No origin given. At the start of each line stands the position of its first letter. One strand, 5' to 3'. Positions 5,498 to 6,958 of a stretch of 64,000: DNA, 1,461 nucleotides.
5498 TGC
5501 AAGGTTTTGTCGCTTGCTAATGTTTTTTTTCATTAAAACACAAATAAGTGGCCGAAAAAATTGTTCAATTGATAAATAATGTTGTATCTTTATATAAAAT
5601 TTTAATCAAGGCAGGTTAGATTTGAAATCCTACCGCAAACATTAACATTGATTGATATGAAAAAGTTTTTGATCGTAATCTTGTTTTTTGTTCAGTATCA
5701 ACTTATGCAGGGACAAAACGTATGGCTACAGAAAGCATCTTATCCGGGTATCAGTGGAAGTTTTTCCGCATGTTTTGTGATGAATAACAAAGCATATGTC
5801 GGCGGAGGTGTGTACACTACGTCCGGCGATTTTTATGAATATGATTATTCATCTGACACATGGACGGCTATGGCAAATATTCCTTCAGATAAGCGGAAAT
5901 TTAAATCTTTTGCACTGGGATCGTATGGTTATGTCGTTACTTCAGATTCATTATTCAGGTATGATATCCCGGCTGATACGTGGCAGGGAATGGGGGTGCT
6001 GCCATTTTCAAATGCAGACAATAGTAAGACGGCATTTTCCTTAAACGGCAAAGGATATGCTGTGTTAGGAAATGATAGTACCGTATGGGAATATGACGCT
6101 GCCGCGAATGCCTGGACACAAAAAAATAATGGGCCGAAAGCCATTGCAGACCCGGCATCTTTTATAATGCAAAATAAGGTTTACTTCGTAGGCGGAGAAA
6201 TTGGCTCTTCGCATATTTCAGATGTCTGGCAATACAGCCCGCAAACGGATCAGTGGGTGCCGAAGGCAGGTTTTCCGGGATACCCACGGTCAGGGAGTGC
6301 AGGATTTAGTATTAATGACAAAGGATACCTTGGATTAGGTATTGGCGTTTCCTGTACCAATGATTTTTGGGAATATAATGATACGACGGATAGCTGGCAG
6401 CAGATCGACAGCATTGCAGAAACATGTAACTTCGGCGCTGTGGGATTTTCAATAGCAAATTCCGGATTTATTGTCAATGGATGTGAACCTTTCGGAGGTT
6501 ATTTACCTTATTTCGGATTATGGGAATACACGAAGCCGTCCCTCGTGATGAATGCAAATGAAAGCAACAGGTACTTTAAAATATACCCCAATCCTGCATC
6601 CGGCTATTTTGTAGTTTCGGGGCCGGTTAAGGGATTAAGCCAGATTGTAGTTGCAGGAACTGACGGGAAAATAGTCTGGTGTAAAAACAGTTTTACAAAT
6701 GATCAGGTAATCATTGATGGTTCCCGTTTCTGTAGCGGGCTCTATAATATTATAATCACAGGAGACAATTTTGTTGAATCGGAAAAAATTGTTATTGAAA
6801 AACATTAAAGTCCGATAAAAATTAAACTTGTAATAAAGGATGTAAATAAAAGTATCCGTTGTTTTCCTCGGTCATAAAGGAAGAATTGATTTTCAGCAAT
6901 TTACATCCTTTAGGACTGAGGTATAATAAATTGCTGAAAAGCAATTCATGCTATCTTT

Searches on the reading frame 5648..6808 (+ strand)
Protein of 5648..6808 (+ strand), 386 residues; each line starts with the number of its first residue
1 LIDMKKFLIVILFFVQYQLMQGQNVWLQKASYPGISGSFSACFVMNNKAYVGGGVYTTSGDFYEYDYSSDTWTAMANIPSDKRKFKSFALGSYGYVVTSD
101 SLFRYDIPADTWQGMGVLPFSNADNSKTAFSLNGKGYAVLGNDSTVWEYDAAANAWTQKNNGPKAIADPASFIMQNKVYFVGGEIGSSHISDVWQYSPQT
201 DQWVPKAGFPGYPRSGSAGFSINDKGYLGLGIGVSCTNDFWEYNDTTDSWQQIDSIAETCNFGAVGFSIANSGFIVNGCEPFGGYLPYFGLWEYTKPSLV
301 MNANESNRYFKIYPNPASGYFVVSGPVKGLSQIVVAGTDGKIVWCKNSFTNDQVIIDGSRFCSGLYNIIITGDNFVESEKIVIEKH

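Call 88: search_protein_families(library=pfam, proteins=[window:5648-6808:+], max_evalue=0.001)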
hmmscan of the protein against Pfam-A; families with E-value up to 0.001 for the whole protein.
window:5648-6808:+ (386 aa): 10 families
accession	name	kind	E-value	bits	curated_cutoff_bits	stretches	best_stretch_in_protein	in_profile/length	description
PF01344.31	Kelch_1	-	5.8e-17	61.3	20.1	1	170-206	6-42/46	Kelch motif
PF24681.1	Kelch_KLHDC2_KLHL20_DRC7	-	1.5e-14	54.2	50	1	144-256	79-197/221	KLHDC2/KLHL20/DRC7 Kelch-repeats domain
PF24981.1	Beta-prop_ATRN-LZTR1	-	8.6e-13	48.6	50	1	142-204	13-80/289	Attractin/LZTR1 beta-propeller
PF13418.12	Kelch_4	-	1e-11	45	21.6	0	175-204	12-42/49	Galactose oxidase, central domain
PF13415.12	Kelch_3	-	1.1e-11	45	22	1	176-221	2-47/48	Galactose oxidase, central domain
PF24996.1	NANM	-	1.4e-10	41.1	45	1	199-279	39-125/350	N-acetylneuraminate epimerase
PF13964.12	Kelch_6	-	1.2e-08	35.1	25.3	0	169-213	5-49/50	Kelch motif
PF07646.21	Kelch_2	-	1.5e-08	34.6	21.3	0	173-206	9-44/48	Kelch motif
PF18962.6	Por_Secre_tail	-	2.8e-07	31.1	27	1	312-383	1-75/75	Secretion system C-terminal sorting domain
PF25210.1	Kelch_FKB95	-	8.1e-07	29.4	70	1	40-157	83-204/268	FKB95, Kelch-repeats domain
